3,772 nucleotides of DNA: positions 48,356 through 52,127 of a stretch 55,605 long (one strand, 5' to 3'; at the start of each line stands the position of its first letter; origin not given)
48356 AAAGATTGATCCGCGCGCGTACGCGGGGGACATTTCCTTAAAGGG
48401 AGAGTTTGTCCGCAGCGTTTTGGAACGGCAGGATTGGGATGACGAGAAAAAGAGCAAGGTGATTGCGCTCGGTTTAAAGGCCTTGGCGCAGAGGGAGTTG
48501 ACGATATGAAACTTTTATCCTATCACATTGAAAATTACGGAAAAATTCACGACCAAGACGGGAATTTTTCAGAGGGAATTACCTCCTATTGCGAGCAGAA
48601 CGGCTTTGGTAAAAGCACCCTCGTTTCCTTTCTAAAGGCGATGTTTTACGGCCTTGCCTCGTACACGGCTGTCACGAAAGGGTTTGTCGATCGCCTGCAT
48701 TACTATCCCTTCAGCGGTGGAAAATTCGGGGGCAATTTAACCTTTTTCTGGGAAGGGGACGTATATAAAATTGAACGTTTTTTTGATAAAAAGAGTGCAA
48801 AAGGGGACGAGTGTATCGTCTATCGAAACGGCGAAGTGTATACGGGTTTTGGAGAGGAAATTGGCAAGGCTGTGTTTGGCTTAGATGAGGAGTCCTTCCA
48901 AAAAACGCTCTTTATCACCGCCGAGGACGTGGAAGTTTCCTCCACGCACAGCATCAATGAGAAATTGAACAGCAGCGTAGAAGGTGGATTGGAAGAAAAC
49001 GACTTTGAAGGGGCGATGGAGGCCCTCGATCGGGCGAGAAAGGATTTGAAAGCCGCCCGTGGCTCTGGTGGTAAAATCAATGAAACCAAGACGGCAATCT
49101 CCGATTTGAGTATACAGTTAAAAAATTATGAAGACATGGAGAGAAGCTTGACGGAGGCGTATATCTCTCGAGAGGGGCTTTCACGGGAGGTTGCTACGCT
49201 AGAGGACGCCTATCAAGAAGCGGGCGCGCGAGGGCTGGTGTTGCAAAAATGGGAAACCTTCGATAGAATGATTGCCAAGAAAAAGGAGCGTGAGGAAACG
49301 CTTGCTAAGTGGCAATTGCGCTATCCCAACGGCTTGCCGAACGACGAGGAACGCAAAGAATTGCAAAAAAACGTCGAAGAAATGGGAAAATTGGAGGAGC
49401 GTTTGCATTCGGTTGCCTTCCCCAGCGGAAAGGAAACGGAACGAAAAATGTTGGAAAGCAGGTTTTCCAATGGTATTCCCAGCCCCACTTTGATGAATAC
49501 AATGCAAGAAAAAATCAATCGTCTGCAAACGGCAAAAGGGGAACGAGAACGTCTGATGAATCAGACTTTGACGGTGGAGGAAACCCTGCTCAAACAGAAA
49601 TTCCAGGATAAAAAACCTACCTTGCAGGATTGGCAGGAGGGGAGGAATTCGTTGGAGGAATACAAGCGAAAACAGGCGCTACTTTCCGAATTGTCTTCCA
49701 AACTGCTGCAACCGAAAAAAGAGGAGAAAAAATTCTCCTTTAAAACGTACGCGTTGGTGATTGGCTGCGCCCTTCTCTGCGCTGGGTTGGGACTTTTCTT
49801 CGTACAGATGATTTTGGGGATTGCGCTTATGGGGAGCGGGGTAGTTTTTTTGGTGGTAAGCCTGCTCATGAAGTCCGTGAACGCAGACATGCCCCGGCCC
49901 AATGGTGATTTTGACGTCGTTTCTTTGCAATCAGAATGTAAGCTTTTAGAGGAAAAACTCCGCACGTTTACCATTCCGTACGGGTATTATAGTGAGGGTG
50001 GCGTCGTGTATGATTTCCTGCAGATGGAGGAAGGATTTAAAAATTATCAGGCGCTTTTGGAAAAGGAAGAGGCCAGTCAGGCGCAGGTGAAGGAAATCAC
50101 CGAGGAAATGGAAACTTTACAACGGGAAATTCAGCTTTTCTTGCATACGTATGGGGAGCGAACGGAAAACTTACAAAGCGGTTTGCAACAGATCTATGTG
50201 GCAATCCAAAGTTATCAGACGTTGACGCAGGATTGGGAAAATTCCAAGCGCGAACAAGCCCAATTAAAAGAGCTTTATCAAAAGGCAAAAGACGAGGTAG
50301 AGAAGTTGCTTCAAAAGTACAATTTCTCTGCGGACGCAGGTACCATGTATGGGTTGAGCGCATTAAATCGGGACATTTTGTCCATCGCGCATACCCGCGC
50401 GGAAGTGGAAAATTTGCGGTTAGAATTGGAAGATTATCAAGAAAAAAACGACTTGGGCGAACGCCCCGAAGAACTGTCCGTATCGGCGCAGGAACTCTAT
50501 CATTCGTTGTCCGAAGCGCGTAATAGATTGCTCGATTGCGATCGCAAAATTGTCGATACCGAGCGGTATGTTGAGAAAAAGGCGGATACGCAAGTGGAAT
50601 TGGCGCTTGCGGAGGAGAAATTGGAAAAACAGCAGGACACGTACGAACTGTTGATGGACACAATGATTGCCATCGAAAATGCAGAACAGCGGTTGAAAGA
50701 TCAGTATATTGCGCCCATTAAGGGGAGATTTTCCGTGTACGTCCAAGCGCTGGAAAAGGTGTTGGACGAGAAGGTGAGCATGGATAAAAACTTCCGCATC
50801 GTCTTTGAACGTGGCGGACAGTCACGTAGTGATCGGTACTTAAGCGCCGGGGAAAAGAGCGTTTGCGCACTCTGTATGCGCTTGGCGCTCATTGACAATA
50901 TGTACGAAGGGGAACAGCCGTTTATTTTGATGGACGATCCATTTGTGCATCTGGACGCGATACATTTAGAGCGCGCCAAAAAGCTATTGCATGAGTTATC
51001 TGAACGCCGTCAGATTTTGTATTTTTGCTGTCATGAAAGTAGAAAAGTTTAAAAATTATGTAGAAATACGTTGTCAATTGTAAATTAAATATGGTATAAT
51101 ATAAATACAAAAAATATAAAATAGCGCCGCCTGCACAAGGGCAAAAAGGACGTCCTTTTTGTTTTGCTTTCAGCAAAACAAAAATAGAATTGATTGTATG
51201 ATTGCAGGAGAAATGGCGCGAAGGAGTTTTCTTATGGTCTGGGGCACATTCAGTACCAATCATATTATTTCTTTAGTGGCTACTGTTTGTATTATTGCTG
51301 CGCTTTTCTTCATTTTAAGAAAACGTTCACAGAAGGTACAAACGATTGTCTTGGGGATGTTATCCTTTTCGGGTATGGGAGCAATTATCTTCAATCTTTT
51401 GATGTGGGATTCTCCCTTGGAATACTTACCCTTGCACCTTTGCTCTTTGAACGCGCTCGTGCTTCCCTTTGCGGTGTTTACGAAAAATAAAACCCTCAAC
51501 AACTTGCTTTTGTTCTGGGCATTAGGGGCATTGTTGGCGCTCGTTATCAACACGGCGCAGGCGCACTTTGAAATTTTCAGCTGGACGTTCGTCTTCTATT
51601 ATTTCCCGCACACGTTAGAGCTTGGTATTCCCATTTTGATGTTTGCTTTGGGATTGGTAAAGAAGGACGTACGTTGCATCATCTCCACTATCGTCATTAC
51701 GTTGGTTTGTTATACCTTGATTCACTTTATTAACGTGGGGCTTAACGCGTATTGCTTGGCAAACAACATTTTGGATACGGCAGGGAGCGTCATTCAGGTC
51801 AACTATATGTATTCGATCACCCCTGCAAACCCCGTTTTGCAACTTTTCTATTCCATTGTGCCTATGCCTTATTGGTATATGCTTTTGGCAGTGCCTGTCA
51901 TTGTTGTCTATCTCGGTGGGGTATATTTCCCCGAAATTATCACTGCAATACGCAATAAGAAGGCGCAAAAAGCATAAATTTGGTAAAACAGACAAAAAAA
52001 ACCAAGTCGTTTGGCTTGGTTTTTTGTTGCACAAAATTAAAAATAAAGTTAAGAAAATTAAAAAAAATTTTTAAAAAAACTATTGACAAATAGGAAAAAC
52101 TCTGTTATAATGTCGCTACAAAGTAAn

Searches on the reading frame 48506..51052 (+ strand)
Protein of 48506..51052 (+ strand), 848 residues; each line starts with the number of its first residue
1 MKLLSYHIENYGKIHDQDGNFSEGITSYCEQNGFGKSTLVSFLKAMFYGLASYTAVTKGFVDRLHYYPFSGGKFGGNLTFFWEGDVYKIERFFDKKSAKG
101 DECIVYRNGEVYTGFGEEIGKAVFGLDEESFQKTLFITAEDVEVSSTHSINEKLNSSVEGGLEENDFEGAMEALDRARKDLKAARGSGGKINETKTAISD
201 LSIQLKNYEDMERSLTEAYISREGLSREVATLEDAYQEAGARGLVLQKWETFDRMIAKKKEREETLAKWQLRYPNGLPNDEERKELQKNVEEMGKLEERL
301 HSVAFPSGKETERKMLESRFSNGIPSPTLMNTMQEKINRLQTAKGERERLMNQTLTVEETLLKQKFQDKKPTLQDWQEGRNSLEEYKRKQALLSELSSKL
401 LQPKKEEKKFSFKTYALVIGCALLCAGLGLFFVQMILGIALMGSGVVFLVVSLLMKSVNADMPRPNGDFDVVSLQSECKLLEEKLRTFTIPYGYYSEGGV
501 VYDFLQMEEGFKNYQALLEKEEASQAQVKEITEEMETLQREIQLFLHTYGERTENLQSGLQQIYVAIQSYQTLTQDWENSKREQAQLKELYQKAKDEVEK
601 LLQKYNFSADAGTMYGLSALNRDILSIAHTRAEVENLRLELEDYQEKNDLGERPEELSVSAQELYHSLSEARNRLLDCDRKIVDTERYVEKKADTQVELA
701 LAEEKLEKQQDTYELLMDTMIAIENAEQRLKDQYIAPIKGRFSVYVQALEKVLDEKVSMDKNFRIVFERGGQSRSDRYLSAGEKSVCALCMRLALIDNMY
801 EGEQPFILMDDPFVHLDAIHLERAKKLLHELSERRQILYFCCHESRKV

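Call 18: search_protein_families(library=pfam, proteins=[window:48506-51052:+])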
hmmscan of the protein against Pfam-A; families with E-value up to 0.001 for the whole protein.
window:48506-51052:+ (848 aa): 2 families
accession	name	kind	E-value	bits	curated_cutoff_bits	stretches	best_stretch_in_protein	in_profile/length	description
PF02463.25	SMC_N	-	1.2e-10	41.6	40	1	676-842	90-197/220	RecF/RecN/SMC N terminal domain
PF13175.12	AAA_15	-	1.4e-06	28.6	32.1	1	1-405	1-265/374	AAA ATPase domain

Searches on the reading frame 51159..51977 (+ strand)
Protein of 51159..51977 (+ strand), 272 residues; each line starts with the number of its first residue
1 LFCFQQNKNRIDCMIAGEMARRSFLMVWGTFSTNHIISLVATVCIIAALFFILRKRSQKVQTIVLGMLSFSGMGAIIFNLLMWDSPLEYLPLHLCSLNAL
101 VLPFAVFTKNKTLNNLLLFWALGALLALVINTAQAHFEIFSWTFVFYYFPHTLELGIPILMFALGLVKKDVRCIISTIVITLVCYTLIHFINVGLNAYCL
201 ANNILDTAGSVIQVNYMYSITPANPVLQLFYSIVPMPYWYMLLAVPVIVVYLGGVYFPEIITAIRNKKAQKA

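Call 18: search_protein_families(library=pfam, proteins=[window:51159-51977:+])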
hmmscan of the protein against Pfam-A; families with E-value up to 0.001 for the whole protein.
window:51159-51977:+ (272 aa): 1 family
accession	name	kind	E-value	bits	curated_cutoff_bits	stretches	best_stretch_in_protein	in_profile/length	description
PF14808.11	TMEM164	-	1.7e-20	73.9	25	1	31-251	2-213/217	TMEM164 family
